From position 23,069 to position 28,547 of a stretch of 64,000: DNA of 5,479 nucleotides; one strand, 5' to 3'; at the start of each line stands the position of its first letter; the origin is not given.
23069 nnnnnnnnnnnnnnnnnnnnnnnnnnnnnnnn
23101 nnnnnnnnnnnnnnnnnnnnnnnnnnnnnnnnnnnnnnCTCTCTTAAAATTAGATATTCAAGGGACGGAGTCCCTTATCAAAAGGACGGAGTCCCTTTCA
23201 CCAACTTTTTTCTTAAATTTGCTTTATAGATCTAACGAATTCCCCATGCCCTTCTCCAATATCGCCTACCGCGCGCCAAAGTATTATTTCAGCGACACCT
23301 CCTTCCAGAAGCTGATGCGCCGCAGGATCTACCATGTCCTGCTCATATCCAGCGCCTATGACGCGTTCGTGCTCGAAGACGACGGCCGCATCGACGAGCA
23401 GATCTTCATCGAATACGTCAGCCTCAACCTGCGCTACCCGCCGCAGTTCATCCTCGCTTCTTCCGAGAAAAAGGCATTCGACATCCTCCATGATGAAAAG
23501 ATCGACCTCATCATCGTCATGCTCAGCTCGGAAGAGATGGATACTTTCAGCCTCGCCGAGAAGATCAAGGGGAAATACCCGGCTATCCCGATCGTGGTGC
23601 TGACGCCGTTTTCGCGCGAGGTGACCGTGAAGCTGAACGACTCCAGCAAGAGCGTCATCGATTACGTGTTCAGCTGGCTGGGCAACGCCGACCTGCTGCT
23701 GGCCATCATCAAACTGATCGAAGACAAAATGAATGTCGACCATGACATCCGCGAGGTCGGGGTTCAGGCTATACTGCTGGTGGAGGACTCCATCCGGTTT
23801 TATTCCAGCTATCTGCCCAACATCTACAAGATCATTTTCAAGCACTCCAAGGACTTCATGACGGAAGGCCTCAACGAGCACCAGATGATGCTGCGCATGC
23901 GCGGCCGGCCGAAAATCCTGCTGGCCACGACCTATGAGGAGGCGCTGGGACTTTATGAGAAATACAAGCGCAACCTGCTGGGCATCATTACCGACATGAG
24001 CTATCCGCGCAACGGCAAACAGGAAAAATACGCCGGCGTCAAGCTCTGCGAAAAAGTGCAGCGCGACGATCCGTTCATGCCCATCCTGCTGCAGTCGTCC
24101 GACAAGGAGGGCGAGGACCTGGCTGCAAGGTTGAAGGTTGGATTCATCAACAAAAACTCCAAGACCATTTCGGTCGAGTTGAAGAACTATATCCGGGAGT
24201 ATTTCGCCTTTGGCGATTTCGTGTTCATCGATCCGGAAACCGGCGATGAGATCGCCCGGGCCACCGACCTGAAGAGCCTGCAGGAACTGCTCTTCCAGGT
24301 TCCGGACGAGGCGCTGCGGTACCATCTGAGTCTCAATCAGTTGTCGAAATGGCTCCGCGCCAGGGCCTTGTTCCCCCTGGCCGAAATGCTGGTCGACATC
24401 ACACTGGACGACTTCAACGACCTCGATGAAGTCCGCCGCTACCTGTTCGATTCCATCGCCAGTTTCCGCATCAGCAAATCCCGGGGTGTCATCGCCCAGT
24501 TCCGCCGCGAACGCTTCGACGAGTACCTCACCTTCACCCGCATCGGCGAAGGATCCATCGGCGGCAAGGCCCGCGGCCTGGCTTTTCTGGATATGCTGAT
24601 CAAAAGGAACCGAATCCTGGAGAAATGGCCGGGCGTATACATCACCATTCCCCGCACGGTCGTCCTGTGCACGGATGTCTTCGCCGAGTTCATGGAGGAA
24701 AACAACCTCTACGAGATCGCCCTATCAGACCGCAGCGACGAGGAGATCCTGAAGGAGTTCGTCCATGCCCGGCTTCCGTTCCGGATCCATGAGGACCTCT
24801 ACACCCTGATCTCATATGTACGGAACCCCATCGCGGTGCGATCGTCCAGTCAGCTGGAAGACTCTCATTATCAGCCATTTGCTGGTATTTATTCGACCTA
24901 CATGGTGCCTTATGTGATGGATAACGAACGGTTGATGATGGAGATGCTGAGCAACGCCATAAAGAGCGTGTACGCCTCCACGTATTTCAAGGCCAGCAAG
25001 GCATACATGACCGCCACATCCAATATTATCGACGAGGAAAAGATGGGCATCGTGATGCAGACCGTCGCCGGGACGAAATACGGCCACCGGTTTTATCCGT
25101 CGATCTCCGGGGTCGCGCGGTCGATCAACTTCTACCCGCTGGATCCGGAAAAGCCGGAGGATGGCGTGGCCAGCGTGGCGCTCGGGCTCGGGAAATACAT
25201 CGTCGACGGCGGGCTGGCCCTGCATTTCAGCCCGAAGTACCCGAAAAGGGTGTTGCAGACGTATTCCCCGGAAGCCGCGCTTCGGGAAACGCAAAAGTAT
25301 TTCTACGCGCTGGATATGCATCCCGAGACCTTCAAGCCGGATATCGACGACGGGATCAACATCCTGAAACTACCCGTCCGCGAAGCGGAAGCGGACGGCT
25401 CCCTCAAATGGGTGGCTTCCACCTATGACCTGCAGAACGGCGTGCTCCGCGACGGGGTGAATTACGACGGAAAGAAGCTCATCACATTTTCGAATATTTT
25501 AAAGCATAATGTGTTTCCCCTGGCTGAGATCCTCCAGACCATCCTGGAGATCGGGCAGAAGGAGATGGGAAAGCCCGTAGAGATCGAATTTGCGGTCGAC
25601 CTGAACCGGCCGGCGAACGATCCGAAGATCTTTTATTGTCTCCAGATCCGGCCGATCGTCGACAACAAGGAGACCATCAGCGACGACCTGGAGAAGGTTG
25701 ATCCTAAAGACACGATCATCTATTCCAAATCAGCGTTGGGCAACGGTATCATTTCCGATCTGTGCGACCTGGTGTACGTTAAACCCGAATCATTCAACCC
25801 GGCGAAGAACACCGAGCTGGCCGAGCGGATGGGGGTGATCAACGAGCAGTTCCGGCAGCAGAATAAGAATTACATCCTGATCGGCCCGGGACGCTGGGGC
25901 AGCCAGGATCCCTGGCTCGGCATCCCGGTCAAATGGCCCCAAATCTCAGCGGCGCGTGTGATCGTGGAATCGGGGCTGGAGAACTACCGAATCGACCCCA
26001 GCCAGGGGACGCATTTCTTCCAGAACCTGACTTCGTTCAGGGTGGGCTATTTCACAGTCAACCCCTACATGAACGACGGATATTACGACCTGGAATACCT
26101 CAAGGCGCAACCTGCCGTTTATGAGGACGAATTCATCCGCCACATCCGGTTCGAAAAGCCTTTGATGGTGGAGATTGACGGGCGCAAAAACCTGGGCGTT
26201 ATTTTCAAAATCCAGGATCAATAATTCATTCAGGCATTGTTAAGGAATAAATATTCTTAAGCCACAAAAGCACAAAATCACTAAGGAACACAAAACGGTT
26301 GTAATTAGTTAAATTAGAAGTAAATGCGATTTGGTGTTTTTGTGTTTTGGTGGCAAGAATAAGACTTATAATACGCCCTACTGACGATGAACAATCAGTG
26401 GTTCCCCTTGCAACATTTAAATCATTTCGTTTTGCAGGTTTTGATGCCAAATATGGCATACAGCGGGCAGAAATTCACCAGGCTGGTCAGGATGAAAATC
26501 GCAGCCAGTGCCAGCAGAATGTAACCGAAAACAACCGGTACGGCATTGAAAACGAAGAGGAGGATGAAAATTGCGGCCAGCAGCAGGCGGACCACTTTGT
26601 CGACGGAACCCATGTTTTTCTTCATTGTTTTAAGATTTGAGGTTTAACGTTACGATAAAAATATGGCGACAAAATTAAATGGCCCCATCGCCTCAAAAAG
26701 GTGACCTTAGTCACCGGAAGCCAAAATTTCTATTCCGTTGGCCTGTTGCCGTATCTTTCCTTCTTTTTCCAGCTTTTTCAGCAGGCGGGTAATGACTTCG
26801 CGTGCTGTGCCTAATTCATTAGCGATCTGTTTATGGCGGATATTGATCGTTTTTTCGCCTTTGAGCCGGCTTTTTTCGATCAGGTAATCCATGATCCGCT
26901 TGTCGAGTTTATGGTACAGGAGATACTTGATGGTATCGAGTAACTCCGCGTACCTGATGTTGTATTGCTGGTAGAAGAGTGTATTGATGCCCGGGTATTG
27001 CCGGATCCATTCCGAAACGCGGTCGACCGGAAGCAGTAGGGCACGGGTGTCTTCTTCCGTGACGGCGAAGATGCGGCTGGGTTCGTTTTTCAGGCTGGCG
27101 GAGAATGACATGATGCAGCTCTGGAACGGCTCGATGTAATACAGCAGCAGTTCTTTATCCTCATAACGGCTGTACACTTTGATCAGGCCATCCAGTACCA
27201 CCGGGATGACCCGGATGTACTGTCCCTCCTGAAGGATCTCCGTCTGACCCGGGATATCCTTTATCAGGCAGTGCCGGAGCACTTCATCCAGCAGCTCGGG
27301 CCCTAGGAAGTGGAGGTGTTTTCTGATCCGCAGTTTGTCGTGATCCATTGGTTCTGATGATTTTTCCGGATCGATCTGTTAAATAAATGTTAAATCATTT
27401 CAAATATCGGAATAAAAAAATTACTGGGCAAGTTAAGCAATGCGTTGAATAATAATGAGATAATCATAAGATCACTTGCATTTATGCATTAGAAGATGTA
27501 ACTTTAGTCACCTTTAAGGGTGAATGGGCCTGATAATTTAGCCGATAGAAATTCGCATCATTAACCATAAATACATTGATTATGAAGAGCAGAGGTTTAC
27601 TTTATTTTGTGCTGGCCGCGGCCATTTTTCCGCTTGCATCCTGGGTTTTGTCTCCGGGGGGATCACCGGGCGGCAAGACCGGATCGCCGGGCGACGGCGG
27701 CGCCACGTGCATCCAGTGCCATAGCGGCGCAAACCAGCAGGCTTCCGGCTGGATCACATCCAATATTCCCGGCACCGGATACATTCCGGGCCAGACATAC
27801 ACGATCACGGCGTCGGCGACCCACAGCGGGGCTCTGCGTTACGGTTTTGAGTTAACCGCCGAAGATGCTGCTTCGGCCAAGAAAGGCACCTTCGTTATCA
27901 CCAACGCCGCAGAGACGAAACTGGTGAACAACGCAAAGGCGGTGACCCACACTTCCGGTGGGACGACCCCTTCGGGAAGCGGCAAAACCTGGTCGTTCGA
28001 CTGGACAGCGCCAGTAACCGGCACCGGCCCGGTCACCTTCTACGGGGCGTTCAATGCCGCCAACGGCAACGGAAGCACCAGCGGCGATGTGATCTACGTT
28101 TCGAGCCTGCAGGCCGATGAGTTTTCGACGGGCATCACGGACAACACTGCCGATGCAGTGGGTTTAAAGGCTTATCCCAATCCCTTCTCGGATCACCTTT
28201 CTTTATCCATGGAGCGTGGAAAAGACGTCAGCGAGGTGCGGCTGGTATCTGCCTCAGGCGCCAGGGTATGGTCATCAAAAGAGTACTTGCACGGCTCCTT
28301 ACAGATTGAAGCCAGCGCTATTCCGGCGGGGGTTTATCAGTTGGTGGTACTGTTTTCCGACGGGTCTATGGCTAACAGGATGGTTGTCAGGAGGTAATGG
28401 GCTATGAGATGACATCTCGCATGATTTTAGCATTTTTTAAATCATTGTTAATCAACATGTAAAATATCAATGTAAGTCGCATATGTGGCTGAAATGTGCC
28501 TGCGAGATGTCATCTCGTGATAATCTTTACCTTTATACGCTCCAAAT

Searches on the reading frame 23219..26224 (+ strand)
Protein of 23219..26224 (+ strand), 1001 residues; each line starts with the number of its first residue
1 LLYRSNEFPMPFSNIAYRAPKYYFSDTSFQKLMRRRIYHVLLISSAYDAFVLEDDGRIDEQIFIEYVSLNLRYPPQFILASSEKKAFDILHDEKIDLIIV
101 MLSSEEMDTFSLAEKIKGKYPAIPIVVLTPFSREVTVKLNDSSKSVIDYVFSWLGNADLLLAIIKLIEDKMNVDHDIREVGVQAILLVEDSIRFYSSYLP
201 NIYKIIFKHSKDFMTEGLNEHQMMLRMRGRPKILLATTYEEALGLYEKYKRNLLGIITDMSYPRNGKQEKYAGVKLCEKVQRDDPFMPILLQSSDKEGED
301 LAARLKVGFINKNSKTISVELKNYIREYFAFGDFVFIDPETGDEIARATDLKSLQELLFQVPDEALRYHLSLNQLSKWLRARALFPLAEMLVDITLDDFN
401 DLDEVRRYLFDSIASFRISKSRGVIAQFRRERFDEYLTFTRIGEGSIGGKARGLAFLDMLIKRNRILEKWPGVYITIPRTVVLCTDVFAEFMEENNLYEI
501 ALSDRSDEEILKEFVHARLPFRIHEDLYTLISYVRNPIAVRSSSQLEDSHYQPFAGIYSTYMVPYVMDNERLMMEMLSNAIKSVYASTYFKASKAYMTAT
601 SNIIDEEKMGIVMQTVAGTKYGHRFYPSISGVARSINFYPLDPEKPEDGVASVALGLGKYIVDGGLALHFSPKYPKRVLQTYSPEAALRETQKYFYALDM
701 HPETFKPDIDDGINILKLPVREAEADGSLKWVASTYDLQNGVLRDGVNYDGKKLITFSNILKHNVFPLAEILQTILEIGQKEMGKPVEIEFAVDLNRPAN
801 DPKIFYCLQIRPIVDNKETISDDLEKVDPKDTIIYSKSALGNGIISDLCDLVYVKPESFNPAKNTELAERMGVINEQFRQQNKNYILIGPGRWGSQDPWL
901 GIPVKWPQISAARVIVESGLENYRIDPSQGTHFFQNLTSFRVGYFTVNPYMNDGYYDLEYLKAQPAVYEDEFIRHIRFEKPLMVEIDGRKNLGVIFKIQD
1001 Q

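Call 53: search_protein_families(library=pfam, proteins=[window:23219-26224:+], max_evalue=0.001)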
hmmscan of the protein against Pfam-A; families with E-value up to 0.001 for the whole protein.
window:23219-26224:+ (1001 aa): 2 families
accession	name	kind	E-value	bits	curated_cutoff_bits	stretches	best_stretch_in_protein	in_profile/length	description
PF01326.24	PPDK_N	-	4e-38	131.9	27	1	446-825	3-321/328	Pyruvate phosphate dikinase, AMP/ATP-binding domain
PF00072.30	Response_reg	-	3.6e-08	34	30.2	0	79-135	27-83/111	Response regulator receiver domain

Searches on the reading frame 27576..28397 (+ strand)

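Call 53: search_protein_families(library=pfam, proteins=[window:27576-28397:+], max_evalue=0.001)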
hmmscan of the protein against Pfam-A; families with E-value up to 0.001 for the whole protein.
window:27576-28397:+ (273 aa): 2 families
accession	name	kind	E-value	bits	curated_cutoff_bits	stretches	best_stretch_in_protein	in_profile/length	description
PF02014.22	Reeler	-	3.7e-07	31.2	21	1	49-159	8-122/131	Reeler domain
PF18962.6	Por_Secre_tail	-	2.7e-06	28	27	1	200-270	2-74/75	Secretion system C-terminal sorting domain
